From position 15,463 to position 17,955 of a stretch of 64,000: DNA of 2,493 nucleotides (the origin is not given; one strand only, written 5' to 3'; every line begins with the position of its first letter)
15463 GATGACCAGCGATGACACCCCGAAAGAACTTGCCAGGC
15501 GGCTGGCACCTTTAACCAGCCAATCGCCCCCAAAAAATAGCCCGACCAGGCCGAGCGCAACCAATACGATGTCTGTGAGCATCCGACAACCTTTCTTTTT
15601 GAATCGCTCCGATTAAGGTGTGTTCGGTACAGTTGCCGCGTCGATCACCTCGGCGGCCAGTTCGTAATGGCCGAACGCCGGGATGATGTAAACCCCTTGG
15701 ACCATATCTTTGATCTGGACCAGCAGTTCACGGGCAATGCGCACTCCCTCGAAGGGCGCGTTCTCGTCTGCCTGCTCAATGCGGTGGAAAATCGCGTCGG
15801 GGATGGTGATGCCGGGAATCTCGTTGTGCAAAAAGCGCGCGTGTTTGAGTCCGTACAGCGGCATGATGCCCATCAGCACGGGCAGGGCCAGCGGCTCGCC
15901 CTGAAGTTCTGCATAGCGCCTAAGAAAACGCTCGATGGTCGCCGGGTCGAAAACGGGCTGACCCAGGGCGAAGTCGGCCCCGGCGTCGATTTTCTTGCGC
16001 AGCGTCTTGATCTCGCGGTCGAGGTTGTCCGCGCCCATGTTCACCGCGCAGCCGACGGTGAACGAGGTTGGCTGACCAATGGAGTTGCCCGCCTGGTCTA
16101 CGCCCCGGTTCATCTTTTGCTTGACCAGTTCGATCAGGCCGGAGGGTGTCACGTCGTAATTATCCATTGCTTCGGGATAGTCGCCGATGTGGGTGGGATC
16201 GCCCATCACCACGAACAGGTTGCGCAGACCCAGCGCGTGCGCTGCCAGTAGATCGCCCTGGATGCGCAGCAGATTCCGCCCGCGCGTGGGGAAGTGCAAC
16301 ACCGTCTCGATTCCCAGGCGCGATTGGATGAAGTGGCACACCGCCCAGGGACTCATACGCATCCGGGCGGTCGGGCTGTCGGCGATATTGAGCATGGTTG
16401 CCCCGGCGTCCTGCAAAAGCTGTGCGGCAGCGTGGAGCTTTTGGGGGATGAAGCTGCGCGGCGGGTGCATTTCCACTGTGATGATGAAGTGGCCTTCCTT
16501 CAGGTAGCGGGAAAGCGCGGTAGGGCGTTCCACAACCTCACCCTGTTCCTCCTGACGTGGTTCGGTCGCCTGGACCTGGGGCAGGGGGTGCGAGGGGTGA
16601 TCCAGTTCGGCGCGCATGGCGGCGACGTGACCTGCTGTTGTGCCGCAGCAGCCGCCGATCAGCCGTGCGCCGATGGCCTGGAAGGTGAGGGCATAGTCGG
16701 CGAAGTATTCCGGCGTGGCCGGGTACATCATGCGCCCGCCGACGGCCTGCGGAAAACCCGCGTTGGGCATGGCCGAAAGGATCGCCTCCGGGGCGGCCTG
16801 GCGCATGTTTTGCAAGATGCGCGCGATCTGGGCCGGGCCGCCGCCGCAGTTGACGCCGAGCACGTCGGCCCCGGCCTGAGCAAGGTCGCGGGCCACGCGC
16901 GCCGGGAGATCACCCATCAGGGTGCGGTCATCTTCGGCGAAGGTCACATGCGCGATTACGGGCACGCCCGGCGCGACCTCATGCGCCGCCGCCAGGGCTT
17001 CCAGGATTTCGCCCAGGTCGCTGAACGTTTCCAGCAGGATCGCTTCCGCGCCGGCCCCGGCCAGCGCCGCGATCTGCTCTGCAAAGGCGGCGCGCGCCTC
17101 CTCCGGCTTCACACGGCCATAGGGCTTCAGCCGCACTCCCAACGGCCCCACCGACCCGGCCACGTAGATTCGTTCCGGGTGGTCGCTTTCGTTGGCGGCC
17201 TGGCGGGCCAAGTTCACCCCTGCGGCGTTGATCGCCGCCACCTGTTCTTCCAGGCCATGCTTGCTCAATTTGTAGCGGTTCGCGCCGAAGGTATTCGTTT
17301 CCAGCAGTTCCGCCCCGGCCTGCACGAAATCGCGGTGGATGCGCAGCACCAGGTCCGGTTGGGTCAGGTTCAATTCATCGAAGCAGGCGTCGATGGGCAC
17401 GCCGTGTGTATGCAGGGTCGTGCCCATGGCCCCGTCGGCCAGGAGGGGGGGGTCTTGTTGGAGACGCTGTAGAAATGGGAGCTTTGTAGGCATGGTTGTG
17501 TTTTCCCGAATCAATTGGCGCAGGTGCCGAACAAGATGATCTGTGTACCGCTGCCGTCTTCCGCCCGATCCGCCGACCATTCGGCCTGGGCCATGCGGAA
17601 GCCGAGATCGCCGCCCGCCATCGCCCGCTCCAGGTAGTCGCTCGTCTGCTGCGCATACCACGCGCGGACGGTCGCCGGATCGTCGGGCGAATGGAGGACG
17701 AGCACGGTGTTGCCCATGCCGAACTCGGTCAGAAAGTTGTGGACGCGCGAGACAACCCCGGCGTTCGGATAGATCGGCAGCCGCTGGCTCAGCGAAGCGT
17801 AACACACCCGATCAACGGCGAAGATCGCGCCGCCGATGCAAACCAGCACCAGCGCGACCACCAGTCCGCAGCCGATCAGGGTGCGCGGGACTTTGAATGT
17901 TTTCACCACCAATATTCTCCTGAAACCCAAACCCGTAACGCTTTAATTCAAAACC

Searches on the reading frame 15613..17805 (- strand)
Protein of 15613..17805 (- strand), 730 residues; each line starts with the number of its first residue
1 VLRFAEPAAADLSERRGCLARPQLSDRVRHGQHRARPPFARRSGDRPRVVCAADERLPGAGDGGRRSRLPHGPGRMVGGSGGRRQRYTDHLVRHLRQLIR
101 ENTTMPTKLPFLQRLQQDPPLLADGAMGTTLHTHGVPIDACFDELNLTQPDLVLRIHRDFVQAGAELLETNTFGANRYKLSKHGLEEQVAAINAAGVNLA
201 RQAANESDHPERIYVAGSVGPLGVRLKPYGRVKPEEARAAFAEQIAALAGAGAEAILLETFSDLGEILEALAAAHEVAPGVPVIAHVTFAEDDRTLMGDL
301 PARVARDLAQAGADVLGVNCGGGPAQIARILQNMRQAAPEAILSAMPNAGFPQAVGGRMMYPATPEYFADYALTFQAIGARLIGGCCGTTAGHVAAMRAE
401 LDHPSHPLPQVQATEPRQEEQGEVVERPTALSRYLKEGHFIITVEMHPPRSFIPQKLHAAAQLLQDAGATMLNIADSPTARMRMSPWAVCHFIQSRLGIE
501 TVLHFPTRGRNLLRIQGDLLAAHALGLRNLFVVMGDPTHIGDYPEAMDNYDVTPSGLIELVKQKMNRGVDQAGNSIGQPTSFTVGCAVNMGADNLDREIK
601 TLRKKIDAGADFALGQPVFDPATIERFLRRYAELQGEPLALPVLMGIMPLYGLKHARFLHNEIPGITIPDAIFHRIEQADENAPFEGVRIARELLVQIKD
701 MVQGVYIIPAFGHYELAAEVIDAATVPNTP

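Call 64: search_protein_families(library=pfam, proteins=[window:15613-17805:-], max_evalue=0.00001)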
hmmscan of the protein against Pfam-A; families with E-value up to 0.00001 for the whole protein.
window:15613-17805:- (730 aa): 2 families
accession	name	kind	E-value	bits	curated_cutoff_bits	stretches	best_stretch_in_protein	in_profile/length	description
PF02574.22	S-methyl_trans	-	1e-68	232.7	22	1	121-400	1-282/283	Homocysteine S-methyltransferase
PF02219.23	MTHFR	-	6.7e-28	98.3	24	1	433-693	4-255/287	Methylenetetrahydrofolate reductase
